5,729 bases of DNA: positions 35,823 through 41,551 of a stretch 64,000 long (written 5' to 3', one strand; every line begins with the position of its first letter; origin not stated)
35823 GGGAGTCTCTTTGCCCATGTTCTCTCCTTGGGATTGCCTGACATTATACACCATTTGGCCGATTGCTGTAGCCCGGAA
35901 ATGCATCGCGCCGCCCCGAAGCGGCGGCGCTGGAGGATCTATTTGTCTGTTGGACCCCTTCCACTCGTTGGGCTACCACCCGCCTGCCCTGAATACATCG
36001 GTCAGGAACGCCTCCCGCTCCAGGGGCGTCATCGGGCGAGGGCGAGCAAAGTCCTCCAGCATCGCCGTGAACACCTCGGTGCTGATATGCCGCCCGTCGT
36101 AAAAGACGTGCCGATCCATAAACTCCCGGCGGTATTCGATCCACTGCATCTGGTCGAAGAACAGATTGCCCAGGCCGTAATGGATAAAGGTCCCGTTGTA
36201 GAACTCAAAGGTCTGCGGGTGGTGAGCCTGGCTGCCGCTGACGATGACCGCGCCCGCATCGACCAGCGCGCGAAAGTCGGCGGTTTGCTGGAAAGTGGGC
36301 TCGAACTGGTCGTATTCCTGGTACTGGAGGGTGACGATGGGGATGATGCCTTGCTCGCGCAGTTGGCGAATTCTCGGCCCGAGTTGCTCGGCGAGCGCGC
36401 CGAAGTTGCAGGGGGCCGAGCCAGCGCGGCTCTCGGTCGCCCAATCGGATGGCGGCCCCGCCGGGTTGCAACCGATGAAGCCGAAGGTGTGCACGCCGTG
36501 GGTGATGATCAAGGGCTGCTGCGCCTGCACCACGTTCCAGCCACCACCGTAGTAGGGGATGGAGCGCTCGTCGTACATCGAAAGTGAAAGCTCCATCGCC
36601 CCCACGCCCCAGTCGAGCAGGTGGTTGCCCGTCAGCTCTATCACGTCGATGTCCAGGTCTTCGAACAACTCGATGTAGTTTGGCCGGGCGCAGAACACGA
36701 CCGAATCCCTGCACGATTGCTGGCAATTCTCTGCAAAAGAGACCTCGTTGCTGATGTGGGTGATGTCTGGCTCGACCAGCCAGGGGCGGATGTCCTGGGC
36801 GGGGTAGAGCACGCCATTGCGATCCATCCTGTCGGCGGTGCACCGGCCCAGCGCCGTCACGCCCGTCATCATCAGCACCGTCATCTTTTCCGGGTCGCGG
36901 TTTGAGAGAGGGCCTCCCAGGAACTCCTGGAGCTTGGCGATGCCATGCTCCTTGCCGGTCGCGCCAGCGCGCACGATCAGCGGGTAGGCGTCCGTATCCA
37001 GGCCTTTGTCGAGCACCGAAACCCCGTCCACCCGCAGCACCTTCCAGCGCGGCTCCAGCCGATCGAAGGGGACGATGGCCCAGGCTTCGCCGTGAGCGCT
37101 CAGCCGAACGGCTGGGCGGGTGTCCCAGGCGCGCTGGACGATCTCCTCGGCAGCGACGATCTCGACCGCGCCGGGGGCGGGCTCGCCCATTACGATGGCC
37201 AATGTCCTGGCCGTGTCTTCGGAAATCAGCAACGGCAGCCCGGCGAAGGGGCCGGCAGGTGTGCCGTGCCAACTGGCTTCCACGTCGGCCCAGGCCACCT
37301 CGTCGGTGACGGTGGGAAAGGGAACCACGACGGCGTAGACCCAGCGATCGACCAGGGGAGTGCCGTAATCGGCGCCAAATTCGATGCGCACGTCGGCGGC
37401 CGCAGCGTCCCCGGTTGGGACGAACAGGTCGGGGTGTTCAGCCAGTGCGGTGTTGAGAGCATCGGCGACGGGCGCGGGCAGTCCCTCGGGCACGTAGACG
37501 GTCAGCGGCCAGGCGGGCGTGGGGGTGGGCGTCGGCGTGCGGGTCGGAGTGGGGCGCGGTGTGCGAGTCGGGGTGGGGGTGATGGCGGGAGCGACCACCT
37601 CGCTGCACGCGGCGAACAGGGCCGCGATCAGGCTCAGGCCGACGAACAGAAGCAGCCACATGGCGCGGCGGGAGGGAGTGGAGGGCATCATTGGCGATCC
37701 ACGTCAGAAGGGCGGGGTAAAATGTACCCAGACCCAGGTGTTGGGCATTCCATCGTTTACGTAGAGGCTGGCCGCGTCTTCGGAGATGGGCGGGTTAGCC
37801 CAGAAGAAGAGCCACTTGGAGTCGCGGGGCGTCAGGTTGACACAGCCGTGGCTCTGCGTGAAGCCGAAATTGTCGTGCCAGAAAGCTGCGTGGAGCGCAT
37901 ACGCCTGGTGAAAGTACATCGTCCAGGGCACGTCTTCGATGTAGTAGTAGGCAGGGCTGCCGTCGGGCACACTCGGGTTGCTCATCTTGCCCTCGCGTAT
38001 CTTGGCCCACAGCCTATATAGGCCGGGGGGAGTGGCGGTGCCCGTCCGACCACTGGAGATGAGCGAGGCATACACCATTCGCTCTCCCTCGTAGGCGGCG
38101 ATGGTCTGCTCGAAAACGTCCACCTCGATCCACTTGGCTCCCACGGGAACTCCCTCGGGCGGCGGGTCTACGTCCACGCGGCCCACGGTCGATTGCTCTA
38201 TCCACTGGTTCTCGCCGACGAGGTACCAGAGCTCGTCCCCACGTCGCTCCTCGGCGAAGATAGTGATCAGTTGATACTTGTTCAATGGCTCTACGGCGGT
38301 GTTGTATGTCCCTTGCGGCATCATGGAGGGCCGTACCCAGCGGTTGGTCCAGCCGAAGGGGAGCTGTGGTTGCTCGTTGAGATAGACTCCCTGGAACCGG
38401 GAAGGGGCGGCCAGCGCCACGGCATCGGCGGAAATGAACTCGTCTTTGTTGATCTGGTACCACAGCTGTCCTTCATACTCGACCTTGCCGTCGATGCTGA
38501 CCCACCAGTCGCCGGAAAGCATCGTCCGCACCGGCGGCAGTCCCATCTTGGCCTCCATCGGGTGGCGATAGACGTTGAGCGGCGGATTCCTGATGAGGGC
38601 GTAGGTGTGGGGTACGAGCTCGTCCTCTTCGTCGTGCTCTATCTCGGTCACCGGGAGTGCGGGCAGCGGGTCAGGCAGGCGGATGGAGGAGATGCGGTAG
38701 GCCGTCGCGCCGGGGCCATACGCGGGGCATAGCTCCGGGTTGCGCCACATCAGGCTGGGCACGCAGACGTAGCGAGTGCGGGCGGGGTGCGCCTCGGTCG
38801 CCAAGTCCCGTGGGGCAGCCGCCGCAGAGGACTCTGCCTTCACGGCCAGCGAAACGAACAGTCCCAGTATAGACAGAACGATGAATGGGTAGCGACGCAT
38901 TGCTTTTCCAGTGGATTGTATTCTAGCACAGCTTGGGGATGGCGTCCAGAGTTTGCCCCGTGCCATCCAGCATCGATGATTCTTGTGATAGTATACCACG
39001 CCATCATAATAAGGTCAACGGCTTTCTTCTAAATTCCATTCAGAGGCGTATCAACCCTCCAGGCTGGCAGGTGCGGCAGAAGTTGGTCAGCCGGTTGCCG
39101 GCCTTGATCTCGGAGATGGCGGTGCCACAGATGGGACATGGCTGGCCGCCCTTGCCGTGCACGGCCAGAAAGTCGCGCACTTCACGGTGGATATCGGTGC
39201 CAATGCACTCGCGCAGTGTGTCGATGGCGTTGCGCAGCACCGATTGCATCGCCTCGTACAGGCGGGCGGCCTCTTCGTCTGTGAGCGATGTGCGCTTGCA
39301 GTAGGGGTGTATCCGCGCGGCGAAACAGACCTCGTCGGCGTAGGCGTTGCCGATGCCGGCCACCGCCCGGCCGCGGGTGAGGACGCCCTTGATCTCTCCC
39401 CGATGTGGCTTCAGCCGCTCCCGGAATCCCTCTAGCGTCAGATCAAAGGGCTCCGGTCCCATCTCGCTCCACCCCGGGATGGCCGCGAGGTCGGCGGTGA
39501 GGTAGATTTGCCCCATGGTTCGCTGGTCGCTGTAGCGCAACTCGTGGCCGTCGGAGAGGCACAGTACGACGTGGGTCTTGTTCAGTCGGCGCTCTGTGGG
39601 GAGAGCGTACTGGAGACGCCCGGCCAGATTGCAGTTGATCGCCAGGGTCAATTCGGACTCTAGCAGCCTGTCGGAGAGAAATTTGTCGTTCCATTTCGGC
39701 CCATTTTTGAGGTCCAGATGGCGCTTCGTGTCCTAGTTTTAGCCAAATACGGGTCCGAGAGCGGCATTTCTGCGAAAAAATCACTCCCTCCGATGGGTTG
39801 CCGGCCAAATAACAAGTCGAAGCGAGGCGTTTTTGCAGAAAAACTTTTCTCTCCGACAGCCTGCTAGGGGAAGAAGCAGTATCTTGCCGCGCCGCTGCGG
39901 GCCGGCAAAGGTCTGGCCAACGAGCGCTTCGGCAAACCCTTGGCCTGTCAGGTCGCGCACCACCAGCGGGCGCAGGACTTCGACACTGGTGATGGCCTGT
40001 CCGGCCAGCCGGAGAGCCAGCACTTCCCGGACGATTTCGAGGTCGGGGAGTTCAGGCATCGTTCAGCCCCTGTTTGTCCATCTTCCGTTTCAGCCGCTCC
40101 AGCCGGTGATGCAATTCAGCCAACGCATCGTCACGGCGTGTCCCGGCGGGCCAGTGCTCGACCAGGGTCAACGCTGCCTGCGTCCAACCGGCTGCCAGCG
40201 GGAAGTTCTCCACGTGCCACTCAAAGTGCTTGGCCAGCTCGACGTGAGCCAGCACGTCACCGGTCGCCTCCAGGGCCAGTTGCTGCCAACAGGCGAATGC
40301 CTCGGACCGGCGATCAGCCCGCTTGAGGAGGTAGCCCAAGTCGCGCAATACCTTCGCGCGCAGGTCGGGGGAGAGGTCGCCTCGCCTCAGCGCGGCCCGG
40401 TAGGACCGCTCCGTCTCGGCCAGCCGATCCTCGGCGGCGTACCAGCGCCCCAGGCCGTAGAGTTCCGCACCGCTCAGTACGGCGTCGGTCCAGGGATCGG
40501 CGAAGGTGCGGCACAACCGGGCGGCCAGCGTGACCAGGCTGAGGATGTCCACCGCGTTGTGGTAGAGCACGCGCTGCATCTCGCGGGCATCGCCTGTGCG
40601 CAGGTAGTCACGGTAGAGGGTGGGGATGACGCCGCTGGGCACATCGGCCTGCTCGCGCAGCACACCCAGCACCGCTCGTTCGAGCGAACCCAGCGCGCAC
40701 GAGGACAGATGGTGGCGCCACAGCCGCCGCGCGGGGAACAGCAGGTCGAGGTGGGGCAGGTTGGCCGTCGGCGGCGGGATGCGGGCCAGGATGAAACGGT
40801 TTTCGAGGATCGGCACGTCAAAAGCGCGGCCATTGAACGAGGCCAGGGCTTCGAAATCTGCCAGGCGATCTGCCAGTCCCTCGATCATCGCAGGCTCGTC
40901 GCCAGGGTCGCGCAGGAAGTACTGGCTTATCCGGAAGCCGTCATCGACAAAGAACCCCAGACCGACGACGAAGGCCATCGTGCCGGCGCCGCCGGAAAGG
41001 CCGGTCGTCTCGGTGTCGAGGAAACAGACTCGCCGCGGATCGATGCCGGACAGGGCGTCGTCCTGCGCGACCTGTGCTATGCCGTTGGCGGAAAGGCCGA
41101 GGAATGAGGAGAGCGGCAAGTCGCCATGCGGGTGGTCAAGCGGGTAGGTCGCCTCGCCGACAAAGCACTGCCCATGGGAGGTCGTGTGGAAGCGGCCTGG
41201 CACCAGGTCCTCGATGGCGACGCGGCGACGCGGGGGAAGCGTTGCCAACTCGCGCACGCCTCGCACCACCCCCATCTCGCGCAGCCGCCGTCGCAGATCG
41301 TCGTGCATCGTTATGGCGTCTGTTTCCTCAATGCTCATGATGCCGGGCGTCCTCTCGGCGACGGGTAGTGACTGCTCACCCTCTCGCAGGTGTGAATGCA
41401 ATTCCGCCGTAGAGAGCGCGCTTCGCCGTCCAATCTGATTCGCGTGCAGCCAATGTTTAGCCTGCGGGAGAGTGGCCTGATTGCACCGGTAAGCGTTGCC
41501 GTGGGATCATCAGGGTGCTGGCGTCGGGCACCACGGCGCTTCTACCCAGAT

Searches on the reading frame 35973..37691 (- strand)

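Call 8: search_protein_families(library=pfam, proteins=[window:35973-37691:-], max_evalue=0.001)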
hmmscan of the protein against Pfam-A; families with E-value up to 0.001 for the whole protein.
window:35973-37691:- (572 aa): 1 family
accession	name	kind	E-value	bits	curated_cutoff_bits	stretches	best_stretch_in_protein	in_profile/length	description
PF09587.15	PGA_cap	-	3.6e-36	125.4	27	1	273-514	2-255/255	Bacterial capsule synthesis protein PGA_cap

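Call 69: search_protein_families(library=ncbifam, proteins=[window:35973-37691:-], max_evalue=0.001)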
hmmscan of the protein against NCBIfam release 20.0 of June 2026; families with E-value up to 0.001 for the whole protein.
window:35973-37691:- (572 aa): 1 family
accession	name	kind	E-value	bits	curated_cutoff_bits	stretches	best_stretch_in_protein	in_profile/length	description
NF038314.1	epimerase_MslH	equivalog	1.6e-05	23.5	700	0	474-511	279-316/439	lasso peptide C-terminal Trp epimerase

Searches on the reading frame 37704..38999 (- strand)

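Call 8: search_protein_families(library=pfam, proteins=[window:37704-38999:-], max_evalue=0.001)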
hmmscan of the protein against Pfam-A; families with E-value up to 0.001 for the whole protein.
window:37704-38999:- (431 aa): 1 family
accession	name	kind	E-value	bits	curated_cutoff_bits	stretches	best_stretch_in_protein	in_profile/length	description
PF03734.19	YkuD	-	5.8e-18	66.3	23.4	1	289-402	2-139/146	L,D-transpeptidase catalytic domain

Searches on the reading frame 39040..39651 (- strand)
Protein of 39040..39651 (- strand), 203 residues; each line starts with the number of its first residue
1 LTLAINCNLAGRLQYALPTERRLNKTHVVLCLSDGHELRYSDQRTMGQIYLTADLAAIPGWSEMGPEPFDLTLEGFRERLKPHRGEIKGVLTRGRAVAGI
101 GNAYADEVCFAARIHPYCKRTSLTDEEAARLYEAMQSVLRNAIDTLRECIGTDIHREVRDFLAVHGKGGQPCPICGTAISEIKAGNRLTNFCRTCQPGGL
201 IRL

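Call 8: search_protein_families(library=pfam, proteins=[window:39040-39651:-], max_evalue=0.001)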
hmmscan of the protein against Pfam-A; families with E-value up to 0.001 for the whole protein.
window:39040-39651:- (203 aa): 4 families
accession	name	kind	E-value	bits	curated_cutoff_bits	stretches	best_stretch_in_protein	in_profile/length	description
PF06831.19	H2TH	-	1.8e-17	63.5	34.7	1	65-145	2-84/93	Formamidopyrimidine-DNA glycosylase H2TH domain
PF06827.20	zf-FPG_IleRS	-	4.8e-09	36.3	21.3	1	169-197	1-29/30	Zinc finger found in FPG and IleRS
PF05833.16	NFACT_N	-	3.1e-05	23.4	31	1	65-142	167-243/456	NFACT N-terminal and middle domains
PF01149.29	Fapy_DNA_glyco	-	0.00024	22.1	25.5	1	3-49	72-117/117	Formamidopyrimidine-DNA glycosylase N-terminal domain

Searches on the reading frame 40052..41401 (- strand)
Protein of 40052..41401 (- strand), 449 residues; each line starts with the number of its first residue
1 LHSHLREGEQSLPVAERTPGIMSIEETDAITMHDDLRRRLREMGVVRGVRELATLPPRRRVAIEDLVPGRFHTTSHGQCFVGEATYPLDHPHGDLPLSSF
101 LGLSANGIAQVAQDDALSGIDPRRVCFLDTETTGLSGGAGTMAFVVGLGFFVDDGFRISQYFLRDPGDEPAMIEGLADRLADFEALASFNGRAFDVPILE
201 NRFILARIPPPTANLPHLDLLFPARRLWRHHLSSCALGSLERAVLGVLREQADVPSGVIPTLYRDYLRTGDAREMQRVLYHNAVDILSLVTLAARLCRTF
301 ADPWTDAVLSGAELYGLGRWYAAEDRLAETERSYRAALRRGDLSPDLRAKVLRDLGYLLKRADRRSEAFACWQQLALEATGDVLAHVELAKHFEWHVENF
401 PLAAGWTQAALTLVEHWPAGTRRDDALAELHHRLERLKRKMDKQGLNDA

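Call 39: search_protein_families(library=pfam, proteins=[window:40052-41401:-], max_evalue=0.0001)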
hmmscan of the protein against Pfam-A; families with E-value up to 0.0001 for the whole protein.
window:40052-41401:- (449 aa): 1 family
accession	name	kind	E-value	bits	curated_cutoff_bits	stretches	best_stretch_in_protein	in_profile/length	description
PF13482.12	RNase_H_2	-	2.5e-38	132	22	1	126-296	1-164/165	RNase_H superfamily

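Call 70: search_protein_families(library=padloc, proteins=[window:40052-41401:-], max_evalue=0.001)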
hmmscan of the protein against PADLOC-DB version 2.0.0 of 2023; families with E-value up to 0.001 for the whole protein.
window:40052-41401:- (449 aa): 0 families
